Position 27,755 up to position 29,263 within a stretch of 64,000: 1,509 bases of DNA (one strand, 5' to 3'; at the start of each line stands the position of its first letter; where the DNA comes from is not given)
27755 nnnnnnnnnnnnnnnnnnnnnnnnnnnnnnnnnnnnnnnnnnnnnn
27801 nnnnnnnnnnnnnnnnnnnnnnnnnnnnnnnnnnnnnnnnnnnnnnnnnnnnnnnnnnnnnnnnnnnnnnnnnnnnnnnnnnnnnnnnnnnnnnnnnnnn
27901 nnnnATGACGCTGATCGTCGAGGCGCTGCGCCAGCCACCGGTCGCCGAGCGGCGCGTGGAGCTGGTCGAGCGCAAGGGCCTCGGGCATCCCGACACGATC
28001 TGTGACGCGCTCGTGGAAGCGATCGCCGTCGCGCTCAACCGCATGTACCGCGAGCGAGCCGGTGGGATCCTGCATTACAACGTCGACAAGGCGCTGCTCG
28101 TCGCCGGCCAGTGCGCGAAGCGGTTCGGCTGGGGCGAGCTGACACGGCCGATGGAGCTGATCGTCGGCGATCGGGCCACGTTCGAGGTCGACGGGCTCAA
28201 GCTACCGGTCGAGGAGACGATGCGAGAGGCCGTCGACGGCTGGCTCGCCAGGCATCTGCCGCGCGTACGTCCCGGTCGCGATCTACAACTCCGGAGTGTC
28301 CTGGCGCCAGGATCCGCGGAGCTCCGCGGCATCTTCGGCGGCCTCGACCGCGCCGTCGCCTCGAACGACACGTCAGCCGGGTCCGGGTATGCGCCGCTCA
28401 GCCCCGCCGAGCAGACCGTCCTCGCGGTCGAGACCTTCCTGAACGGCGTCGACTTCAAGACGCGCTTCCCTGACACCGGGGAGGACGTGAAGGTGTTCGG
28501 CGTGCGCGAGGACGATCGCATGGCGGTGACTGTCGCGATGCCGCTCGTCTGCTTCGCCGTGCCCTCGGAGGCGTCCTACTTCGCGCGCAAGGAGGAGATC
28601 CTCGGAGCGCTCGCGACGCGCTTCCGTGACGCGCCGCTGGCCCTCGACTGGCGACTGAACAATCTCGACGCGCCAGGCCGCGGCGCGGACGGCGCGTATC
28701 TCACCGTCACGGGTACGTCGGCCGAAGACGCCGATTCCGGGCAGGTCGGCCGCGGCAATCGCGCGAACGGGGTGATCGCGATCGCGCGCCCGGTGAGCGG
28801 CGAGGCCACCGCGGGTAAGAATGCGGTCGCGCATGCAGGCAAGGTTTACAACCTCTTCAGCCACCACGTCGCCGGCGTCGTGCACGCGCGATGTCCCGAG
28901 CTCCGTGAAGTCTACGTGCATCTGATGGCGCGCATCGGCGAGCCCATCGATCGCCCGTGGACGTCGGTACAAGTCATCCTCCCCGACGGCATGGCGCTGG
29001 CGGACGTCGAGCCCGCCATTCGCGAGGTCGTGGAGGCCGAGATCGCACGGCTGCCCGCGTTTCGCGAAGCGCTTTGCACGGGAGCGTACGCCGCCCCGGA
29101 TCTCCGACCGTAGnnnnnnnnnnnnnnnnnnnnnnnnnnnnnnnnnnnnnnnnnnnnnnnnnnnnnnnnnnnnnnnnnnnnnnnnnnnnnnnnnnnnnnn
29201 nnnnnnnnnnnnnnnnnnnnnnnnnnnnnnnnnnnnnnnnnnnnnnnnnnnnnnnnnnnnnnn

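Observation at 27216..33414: Combined protein-repair / RNA-repair operon: pcm + archaeal-type SAM synthetase + TraR + archease + RtcB + Zn-ribbon + three CBS proteins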

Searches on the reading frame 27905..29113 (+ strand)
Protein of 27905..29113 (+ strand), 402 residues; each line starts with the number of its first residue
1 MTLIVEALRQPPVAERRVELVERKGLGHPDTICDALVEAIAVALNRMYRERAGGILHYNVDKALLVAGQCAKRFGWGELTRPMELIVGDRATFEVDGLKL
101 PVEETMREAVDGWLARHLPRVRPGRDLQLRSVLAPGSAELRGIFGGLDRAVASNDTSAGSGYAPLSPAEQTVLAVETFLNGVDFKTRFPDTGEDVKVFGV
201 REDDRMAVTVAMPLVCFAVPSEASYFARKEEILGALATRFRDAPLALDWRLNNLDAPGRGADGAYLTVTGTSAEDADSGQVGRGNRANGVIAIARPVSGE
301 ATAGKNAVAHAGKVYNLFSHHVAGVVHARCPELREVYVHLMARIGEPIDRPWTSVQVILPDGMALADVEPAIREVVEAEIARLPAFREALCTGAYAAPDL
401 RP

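Call 3: search_protein_families(library=pfam, proteins=[window:27905-29113:+], max_evalue=0.01)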
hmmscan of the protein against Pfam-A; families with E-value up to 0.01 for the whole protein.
window:27905-29113:+ (402 aa): 1 family
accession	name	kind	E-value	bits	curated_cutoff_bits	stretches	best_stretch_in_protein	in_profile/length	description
PF01941.24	AdoMet_Synthase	-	5.4e-128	427.7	27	1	3-393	3-394/395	S-adenosylmethionine synthetase (AdoMet synthetase)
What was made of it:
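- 27905..29113 (+): Archaeal-type methionine adenosyltransferase (SAM synthetase, 402 aa). It overlaps pcm by ATGA. PF01941 E=5.4e-128 (call 3).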

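Call 4: search_protein_families(library=ncbifam, proteins=[window:27905-29113:+], max_evalue=0.01)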
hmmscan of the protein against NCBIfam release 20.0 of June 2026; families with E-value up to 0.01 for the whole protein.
window:27905-29113:+ (402 aa): 5 families
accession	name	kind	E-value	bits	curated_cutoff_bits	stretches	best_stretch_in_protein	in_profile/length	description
NF003363.0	PRK04439.1-2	equivalog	1.4e-144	481.8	557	1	2-396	3-401/403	methionine adenosyltransferase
NF003366.0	PRK04439.1-5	subfamily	8.3e-113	377.2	435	1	3-395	4-392/395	methionine adenosyltransferase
NF003364.0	PRK04439.1-3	equivalog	8.4e-104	347.7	553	1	3-393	5-395/400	methionine adenosyltransferase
NF003365.0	PRK04439.1-4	equivalog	4.3e-98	328.9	577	1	3-392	5-400/406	methionine adenosyltransferase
NF003362.0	PRK04439.1-1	equivalog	8.4e-68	228.9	481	1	4-377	5-382/406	methionine adenosyltransferase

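Call 6: find_homologous_proteins(query=window:27905-29113:+, max_evalue=1e-10)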
Query window:27905-29113:+ (402 aa): 7952 proteins with E <= 1e-10 among 8000 candidates; the best 120 are listed.
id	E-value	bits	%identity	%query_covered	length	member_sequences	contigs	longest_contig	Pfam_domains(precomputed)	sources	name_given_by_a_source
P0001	6.1e-263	890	100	100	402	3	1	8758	PF01941.25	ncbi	-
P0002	1.3e-207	708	80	98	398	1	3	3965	PF01941.25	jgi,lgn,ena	-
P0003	8.6e-204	695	78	98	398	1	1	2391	PF01941.25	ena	-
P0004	1.7e-201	688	77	98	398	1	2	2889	PF01941.25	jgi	jgi:S-adenosylmethionine synthetase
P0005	3.1e-201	687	77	98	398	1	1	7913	PF01941.25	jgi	jgi:S-adenosylmethionine synthetase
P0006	7.1e-201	686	77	98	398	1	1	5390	PF01941.25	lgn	-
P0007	1.1e-200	685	78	98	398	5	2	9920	PF01941.25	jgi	jgi:S-adenosylmethionine synthetase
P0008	2.2e-200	684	78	98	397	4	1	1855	PF01941.25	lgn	-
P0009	3.7e-200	683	76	98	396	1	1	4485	PF01941.25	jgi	jgi:S-adenosylmethionine synthetase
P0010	6.4e-200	683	76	98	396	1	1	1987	PF01941.25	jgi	jgi:S-adenosylmethionine synthetase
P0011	2.4e-199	681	76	98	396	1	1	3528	PF01941.25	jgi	jgi:S-adenosylmethionine synthetase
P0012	2.5e-199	681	76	98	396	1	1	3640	PF01941.25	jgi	jgi:S-adenosylmethionine synthetase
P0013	4.4e-199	680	76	98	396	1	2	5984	PF01941.25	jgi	jgi:S-adenosylmethionine synthetase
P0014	6.2e-199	679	77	98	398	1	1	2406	PF01941.25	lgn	-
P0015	6.3e-199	679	76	98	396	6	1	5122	PF01941.25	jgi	jgi:S-adenosylmethionine synthetase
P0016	6.6e-199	679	76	98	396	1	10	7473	PF01941.25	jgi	jgi:S-adenosylmethionine synthetase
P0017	6.9e-199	679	77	98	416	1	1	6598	PF01941.25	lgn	-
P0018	7.4e-199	679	76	98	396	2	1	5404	PF01941.25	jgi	jgi:S-adenosylmethionine synthetase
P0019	8.1e-199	679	77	99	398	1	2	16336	PF01941.25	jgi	jgi:S-adenosylmethionine synthetase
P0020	1.1e-198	679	76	98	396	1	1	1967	PF01941.25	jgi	jgi:S-adenosylmethionine synthetase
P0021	1.5e-198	678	76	98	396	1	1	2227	PF01941.25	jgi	-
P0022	1.5e-198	678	77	98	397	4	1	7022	PF01941.25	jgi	jgi:S-adenosylmethionine synthetase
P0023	2.1e-198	678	76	98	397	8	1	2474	PF01941.25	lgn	-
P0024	3.3e-198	677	76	98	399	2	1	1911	PF01941.25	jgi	jgi:S-adenosylmethionine synthetase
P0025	7.4e-198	676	76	98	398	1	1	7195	PF01941.25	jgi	jgi:S-adenosylmethionine synthetase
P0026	9.7e-198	675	76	98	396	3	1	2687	PF01941.25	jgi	jgi:S-adenosylmethionine synthetase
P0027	1.4e-197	675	77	98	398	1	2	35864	PF01941.25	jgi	jgi:S-adenosylmethionine synthetase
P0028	6.9e-197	673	76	99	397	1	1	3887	PF01941.25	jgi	jgi:S-adenosylmethionine synthetase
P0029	1.7e-196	671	77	98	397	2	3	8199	PF01941.25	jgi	jgi:S-adenosylmethionine synthetase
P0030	1.9e-196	671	76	98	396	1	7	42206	PF01941.25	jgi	jgi:S-adenosylmethionine synthetase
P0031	2.0e-196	671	76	98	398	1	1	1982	PF01941.25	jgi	jgi:S-adenosylmethionine synthetase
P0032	2.9e-196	671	76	99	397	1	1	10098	PF01941.25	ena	-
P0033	3.1e-196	670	75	99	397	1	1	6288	PF01941.25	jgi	jgi:S-adenosylmethionine synthetase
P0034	6.1e-196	670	76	98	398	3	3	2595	PF01941.25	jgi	jgi:S-adenosylmethionine synthetase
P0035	3.0e-195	667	76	98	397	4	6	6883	PF01941.25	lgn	-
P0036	6.0e-195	666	74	98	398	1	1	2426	PF01941.25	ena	-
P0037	7.2e-195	666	76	98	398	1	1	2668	PF01941.25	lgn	-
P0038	8.8e-195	666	76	98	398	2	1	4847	PF01941.25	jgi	jgi:S-adenosylmethionine synthetase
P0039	1.6e-194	665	76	98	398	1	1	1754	PF01941.25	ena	-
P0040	1.8e-194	665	74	98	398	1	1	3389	PF01941.25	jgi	jgi:S-adenosylmethionine synthetase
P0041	3.0e-194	664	74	98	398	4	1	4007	PF01941.25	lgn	-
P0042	3.2e-194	664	75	98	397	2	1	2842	PF01941.25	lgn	-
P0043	6.2e-194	663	75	98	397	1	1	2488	PF01941.25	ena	-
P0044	9.3e-194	662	76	98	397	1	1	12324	PF01941.25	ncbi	-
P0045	2.2e-193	661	74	98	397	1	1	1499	PF01941.25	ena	-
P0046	3.3e-193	661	74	98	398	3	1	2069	PF01941.25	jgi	jgi:S-adenosylmethionine synthetase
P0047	1.5e-191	655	74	98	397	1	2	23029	PF01941.25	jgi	jgi:S-adenosylmethionine synthetase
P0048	5.2e-191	653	74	97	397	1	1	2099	PF01941.25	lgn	-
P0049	1.1e-190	652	74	98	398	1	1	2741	PF01941.25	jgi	jgi:S-adenosylmethionine synthetase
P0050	1.3e-190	652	74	98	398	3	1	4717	PF01941.25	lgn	-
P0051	1.6e-190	652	75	98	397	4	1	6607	PF01941.25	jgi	jgi:S-adenosylmethionine synthetase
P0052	2.5e-190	651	75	98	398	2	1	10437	PF01941.25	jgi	jgi:S-adenosylmethionine synthetase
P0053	3.4e-190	651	75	98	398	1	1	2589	PF01941.25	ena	-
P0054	5.4e-190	650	74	98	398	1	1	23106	PF01941.25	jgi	jgi:S-adenosylmethionine synthetase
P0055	8.1e-190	649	75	98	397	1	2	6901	PF01941.25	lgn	-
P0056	9.8e-190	649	76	98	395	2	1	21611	PF01941.25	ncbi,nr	ncbi:MAG: methionine adenosyltransferase [Candidatus Rokubacteria bacterium]|nr:methionine adenosylt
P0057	3.4e-189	647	73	98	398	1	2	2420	PF01941.25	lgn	-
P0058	5.6e-189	647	74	98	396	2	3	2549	PF01941.25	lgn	-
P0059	1.3e-188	645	73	99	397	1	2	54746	PF01941.25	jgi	jgi:S-adenosylmethionine synthetase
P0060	1.7e-188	645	74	98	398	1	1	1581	PF01941.25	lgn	-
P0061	5.8e-188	643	74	98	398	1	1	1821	PF01941.25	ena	-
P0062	1.1e-187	642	73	98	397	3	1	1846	PF01941.25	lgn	-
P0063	4.9e-187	640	73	99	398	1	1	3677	PF01941.25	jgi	-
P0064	1.5e-186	639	73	98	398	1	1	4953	PF01941.25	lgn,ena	-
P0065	2.2e-186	638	71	98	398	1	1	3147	PF01941.25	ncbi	-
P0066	2.6e-186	638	72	98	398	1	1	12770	PF01941.25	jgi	jgi:S-adenosylmethionine synthetase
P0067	2.6e-186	638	74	99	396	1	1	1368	PF01941.25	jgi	jgi:S-adenosylmethionine synthetase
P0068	3.3e-186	637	74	98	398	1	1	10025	PF01941.25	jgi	jgi:S-adenosylmethionine synthetase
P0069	7.2e-186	636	73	98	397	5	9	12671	PF01941.25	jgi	jgi:S-adenosylmethionine synthetase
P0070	4.3e-185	634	72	98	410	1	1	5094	PF01941.25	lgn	-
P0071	4.9e-185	634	73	99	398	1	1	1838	PF01941.25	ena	-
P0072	5.8e-185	633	72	99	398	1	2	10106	PF01941.25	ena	-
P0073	6.4e-185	633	71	99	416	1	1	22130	PF01941.25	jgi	jgi:S-adenosylmethionine synthetase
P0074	1.0e-184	633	73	98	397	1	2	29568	PF01941.25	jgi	jgi:S-adenosylmethionine synthetase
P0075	2.5e-184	631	73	98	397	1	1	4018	PF01941.25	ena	-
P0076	3.4e-184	631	72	98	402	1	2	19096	PF01941.25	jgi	jgi:S-adenosylmethionine synthetase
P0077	7.7e-184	630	71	98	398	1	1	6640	PF01941.25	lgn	-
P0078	1.4e-183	629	73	98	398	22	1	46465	PF01941.25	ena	-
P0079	2.5e-183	628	73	99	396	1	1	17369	PF01941.25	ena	-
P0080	9.1e-183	626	71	98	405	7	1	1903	PF01941.25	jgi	-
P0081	1.0e-182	626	70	98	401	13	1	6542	PF01941.25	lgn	-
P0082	1.3e-182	626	71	97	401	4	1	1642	PF01941.25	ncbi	-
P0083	1.4e-182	626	70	98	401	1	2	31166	PF01941.25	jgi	jgi:S-adenosylmethionine synthetase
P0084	2.6e-182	625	71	98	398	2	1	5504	PF01941.25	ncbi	-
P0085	3.6e-182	624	70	98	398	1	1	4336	PF01941.25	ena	-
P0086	4.6e-182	624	69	98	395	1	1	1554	PF01941.25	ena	-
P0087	9.1e-182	623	70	98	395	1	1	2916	PF01941.25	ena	-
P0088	3.3e-181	621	70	98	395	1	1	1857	PF01941.25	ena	-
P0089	3.3e-181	621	71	98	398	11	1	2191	PF01941.25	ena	-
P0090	8.3e-181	620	69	98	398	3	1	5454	PF01941.25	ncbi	-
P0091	1.4e-180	619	69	98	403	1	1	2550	PF01941.25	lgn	-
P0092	2.0e-180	618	71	98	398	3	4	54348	PF01941.25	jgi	jgi:S-adenosylmethionine synthetase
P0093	2.2e-180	618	70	97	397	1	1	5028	PF01941.25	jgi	jgi:S-adenosylmethionine synthetase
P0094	2.8e-180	618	69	98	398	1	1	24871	PF01941.25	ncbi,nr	ncbi:MAG: methionine adenosyltransferase [Deltaproteobacteria bacterium]|nr:methionine adenosyltrans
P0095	4.8e-180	617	70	98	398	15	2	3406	PF01941.25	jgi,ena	-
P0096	5.2e-180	617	71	98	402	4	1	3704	PF01941.25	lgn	-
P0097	5.3e-180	617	70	98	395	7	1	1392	PF01941.25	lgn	-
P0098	9.0e-180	616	68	98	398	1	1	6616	PF01941.25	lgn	-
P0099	9.7e-180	616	70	98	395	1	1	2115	PF01941.25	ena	-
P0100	2.5e-179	615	69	97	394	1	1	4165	PF01941.25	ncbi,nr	ncbi:MAG: methionine adenosyltransferase [Candidatus Rokubacteria bacterium]|nr:methionine adenosylt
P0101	3.3e-178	611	68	98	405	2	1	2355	PF01941.25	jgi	jgi:S-adenosylmethionine synthetase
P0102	5.0e-178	611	70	98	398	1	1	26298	PF01941.25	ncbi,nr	ncbi:MAG TPA: methionine adenosyltransferase [Methylomirabilota bacterium]|nr:methionine adenosyltra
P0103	5.2e-178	610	68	98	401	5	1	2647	PF01941.25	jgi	jgi:S-adenosylmethionine synthetase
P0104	6.3e-178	610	72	98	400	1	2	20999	PF01941.25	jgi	jgi:S-adenosylmethionine synthetase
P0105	7.3e-178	610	68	99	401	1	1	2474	PF01941.25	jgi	jgi:S-adenosylmethionine synthetase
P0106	1.1e-177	609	70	98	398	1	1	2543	PF01941.25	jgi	jgi:S-adenosylmethionine synthetase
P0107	1.3e-177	609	69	98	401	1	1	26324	PF01941.25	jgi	jgi:S-adenosylmethionine synthetase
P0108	1.9e-177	609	68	98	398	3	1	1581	PF01941.25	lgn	-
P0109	2.3e-177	608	70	98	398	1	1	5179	PF01941.25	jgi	jgi:S-adenosylmethionine synthetase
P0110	3.0e-177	608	70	99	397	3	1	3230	PF01941.25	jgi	jgi:S-adenosylmethionine synthetase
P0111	4.3e-177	607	72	98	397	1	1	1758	PF01941.25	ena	-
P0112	5.4e-177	607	68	98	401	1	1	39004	PF01941.25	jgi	jgi:S-adenosylmethionine synthetase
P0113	6.3e-177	607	71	98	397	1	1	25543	PF01941.25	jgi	jgi:S-adenosylmethionine synthetase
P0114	8.0e-177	607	68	98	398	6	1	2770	PF01941.25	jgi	jgi:S-adenosylmethionine synthetase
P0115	8.7e-177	606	72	98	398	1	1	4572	PF01941.25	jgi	jgi:S-adenosylmethionine synthetase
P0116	9.8e-177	606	69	98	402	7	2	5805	PF01941.25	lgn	-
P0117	1.0e-176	606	69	98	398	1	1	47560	PF01941.25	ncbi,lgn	-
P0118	4.4e-176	604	69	98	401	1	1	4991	PF01941.25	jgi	jgi:S-adenosylmethionine synthetase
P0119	5.6e-176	604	66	98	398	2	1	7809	PF01941.25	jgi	-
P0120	6.1e-176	604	68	98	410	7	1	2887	PF01941.25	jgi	jgi:S-adenosylmethionine synthetase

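Call 7: find_encoding_contigs(protein=window:27905-29113:+, flank=10000, max_places=6)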
Protein window:27905-29113:+ (402 aa): no gene with exactly this product is on record in the collection.
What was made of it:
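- Tried and rejected: Exact look-up of the window's MAT in the contig index failed (call 7).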

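Call 8: find_encoding_contigs(protein=P0059, flank=10000, max_places=2)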
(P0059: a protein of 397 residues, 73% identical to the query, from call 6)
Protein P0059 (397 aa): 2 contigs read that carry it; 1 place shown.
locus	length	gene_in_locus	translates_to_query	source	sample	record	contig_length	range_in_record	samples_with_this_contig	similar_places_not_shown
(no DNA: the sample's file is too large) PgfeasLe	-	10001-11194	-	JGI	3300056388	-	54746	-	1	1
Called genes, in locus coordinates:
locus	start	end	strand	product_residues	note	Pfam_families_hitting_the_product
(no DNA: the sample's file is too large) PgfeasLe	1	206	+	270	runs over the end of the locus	PF01226:Form_Nir_trans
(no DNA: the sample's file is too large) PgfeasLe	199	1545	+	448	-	PF00140:Sigma70_r1_2, PF04542:Sigma70_r2, PF04539:Sigma70_r3, PF04545:Sigma70_r4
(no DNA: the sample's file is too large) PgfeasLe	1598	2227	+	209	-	PF12706:Lactamase_B_2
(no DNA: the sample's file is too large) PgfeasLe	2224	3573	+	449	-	PF00390:malic, PF03949:Malic_M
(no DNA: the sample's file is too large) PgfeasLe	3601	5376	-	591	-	PF00317:Ribonuc_red_lgN, PF02867:Ribonuc_red_lgC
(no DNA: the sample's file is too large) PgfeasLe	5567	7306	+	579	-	PF14716:HHH_8, PF14520:HHH_5, PF14791:DNA_pol_B_thumb, PF02811:PHP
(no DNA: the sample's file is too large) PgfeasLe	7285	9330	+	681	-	PF22745:Nlig-Ia, PF01653:DNA_ligase_aden, PF03120:OB_DNA_ligase, PF03119:DNA_ligase_ZBD, PF12826:HHH_2, PF14520:HHH_5 (weak), PF00533:BRCT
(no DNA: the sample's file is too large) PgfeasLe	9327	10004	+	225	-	PF01135:PCMT, PF00398:RrnaAD (weak), PF13489:Methyltransf_23 (weak), PF13847:Methyltransf_31, PF08241:Methyltransf_11 (faint), PF13649:Methyltransf_25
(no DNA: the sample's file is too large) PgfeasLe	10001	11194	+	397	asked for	PF01941:AdoMet_Synthase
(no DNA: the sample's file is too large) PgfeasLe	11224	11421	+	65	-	-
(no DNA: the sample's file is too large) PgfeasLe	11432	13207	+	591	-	PF00501:AMP-binding, PF13193:AMP-binding_C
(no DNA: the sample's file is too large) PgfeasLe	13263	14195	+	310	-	PF00676:E1_dh, PF02775:TPP_enzyme_C (faint)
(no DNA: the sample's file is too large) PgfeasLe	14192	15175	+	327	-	PF02779:Transket_pyr, PF02780:Transketolase_C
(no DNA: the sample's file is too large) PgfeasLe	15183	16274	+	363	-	PF00364:Biotin_lipoyl, PF02817:E3_binding, PF00198:2-oxoacid_dh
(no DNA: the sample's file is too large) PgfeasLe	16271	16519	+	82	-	PF00550:PP-binding (weak)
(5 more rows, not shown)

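Call 9: find_encoding_contigs(protein=P0092, flank=10000, max_places=2)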
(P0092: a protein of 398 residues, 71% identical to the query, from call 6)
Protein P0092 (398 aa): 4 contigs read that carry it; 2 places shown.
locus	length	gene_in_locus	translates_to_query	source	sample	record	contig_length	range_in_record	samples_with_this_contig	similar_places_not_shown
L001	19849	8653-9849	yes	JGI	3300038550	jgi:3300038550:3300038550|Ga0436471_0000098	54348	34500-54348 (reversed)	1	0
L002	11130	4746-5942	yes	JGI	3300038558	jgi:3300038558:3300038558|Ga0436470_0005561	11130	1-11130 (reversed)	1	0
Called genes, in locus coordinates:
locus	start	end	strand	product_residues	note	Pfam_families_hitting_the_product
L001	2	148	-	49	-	?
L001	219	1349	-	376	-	PF12679:ABC2_membrane_2, PF12698:ABC2_membrane_3, PF12730:ABC2_membrane_4 (weak), PF01061:ABC2_membrane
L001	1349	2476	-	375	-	PF12679:ABC2_membrane_2, PF12698:ABC2_membrane_3, PF01061:ABC2_membrane, PF12730:ABC2_membrane_4 (weak)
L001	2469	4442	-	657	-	PF00005:ABC_tran, PF13476:AAA_23 (faint), PF13604:AAA_30 (faint), PF13304:AAA_21 (weak), PF00005:ABC_tran, PF13304:AAA_21 (weak)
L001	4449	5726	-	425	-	PF25917:BSH_RND (weak), PF25973:BSH_CzcB, PF25984:BSH_YknX (faint), PF25876:HH_MFP_RND (weak), PF25954:Beta-barrel_RND_2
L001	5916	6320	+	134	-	PF00072:Response_reg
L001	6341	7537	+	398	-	PF01546:Peptidase_M20, PF07687:M20_dimer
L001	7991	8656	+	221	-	PF01135:PCMT, PF13847:Methyltransf_31 (weak), PF13649:Methyltransf_25 (weak)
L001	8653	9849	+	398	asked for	PF01941:AdoMet_Synthase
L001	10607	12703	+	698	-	PF00034:Cytochrom_C (weak), PF13442:Cytochrome_CBB3 (weak), PF01011:PQQ, PF13570:Beta-prop_ACSF4 (weak), PF13360:PQQ_2, PF23727:Beta-prop_FAM234A_B (faint), PF13360:PQQ_2, PF01011:PQQ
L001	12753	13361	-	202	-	-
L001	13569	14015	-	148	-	PF00582:Usp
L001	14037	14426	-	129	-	-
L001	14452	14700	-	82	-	-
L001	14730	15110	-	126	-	-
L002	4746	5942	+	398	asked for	PF01941:AdoMet_Synthase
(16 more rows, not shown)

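Call 10: find_encoding_contigs(protein=P0117, flank=10000, max_places=2)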
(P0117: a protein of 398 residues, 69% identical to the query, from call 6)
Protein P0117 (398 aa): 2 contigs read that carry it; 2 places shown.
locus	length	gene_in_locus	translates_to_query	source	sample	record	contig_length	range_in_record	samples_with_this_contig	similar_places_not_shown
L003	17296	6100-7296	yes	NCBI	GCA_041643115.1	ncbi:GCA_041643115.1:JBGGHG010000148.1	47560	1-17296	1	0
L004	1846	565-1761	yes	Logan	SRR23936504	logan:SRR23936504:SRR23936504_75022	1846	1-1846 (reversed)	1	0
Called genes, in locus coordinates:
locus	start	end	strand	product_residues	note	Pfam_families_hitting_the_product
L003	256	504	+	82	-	PF10025:DUF2267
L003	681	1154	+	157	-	PF04073:tRNA_edit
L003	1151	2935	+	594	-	PF00317:Ribonuc_red_lgN, PF02867:Ribonuc_red_lgC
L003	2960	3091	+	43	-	PF10025:DUF2267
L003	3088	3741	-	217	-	PF01693:Cauli_VI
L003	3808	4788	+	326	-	PF09587:PGA_cap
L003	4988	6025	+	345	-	PF04055:Radical_SAM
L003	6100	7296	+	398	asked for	PF01941:AdoMet_Synthase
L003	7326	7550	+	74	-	-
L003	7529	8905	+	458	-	PF00390:malic, PF03949:Malic_M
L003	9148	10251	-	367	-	PF12697:Abhydrolase_6 (weak)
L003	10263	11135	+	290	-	PF02129:Peptidase_S15 (weak), PF02230:Abhydrolase_2 (faint), PF00561:Abhydrolase_1, PF12146:Hydrolase_4 (weak), PF12697:Abhydrolase_6, PF00326:Peptidase_S9, PF01738:DLH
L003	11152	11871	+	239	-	PF23441:SDR (weak), PF00106:adh_short, PF08659:KR, PF13561:adh_short_C2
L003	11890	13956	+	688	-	PF00795:CN_hydrolase, PF02540:NAD_synthase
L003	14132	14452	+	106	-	PF00076:RRM_1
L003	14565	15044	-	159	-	PF00582:Usp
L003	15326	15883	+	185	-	PF00582:Usp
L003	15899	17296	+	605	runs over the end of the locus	PF00501:AMP-binding, PF23562:AMP-binding_C_3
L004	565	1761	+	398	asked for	PF01941:AdoMet_Synthase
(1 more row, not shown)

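Call 36: find_encoding_contigs(protein=P0030, flank=10000, max_places=2)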
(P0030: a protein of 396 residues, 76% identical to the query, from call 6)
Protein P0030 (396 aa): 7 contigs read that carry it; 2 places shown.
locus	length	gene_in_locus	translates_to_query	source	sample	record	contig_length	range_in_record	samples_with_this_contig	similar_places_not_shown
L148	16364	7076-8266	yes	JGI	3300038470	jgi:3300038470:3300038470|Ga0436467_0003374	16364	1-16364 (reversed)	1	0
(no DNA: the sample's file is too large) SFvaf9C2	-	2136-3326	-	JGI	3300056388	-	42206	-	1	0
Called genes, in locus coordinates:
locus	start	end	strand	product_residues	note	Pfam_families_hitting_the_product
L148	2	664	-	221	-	?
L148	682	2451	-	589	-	PF00317:Ribonuc_red_lgN, PF02867:Ribonuc_red_lgC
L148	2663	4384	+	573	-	PF14716:HHH_8, PF00633:HHH (faint), PF14520:HHH_5, PF14791:DNA_pol_B_thumb, PF02811:PHP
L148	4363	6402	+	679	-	PF22745:Nlig-Ia, PF01653:DNA_ligase_aden, PF03120:OB_DNA_ligase, PF03119:DNA_ligase_ZBD, PF12826:HHH_2, PF14520:HHH_5 (weak), PF00633:HHH (weak), PF00533:BRCT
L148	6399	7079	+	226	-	PF01135:PCMT, PF00398:RrnaAD (weak), PF13489:Methyltransf_23 (weak), PF13847:Methyltransf_31 (weak), PF13649:Methyltransf_25 (weak)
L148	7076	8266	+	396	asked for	PF01941:AdoMet_Synthase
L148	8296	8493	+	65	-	-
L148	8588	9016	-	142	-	PF00571:CBS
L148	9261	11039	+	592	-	PF00501:AMP-binding, PF13193:AMP-binding_C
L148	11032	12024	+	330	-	PF00676:E1_dh, PF02775:TPP_enzyme_C (faint)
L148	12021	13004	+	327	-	PF02779:Transket_pyr, PF02780:Transketolase_C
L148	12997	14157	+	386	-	PF00364:Biotin_lipoyl, PF02817:E3_binding, PF00198:2-oxoacid_dh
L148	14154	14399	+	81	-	PF00550:PP-binding (weak)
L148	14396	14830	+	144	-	PF02566:OsmC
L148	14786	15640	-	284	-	PF00459:Inositol_P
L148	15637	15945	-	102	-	PF08734:GYD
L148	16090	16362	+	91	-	?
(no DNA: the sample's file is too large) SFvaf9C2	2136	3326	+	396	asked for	PF01941:AdoMet_Synthase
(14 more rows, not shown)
